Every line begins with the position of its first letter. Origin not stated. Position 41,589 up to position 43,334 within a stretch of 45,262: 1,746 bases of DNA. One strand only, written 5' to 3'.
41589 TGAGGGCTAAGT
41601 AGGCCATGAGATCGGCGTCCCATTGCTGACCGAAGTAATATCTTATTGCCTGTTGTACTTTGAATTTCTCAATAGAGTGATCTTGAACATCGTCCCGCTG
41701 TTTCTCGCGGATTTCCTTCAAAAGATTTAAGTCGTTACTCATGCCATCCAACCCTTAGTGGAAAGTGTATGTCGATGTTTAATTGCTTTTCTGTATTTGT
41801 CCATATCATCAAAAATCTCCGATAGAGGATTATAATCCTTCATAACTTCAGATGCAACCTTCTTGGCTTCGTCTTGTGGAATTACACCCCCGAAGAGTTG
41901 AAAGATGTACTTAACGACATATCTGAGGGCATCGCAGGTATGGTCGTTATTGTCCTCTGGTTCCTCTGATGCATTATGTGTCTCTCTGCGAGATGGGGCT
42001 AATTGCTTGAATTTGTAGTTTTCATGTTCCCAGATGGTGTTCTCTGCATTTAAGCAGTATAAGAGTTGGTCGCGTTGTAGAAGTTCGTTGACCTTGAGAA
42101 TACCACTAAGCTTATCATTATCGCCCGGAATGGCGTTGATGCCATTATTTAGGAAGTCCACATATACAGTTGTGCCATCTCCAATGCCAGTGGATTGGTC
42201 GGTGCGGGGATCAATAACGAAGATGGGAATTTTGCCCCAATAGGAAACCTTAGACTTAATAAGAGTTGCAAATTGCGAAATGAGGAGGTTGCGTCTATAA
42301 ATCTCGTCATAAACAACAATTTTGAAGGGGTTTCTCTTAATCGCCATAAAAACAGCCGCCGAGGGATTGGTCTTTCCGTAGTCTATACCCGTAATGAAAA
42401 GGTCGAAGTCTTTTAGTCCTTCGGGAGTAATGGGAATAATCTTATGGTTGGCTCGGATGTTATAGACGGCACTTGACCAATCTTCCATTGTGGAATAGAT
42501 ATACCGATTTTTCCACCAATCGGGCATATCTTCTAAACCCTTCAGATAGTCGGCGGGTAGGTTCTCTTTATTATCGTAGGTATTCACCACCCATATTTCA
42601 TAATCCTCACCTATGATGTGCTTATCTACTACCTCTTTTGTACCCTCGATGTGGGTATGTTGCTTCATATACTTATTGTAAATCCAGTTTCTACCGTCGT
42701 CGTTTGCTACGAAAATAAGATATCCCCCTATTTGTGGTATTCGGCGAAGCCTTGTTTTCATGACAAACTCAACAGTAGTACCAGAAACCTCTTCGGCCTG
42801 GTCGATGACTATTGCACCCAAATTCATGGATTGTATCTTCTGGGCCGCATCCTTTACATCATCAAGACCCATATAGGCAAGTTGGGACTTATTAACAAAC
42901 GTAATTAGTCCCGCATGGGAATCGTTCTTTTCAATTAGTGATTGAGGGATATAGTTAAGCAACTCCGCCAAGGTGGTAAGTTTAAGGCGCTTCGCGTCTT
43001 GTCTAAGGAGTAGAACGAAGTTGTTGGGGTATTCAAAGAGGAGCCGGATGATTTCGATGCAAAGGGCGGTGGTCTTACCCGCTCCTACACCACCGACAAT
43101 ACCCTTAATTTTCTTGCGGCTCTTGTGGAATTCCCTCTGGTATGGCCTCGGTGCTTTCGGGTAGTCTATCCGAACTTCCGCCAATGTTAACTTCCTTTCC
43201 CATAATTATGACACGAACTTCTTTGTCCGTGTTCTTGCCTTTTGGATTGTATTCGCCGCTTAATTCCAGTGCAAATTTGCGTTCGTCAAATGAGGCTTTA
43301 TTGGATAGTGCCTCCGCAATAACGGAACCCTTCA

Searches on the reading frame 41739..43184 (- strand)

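Call 99: search_protein_families(library=phrogs, proteins=[window:41739-43184:-], max_evalue=0.001)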
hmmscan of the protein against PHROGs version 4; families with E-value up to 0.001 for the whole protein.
window:41739-43184:- (481 aa): 7 families
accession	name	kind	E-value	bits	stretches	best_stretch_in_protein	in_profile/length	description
phrog_2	-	head and packaging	6.1e-26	92.4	1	11-431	265-596/807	terminase large subunit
phrog_979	-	head and packaging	6e-15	55.9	1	9-227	151-400/642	terminase large subunit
phrog_5653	-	head and packaging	1.6e-14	55.1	1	240-426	10-179/199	terminase large subunit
phrog_3717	-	head and packaging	2.1e-09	38.3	1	13-178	12-180/277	terminase large subunit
phrog_6672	-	head and packaging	8.3e-08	32.9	1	379-427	85-129/145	terminase large subunit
phrog_38319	-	unknown function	1.4e-06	28.9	0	182-278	172-268/271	-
phrog_10250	-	head and packaging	0.00047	20.9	0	257-429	40-217/228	terminase large subunit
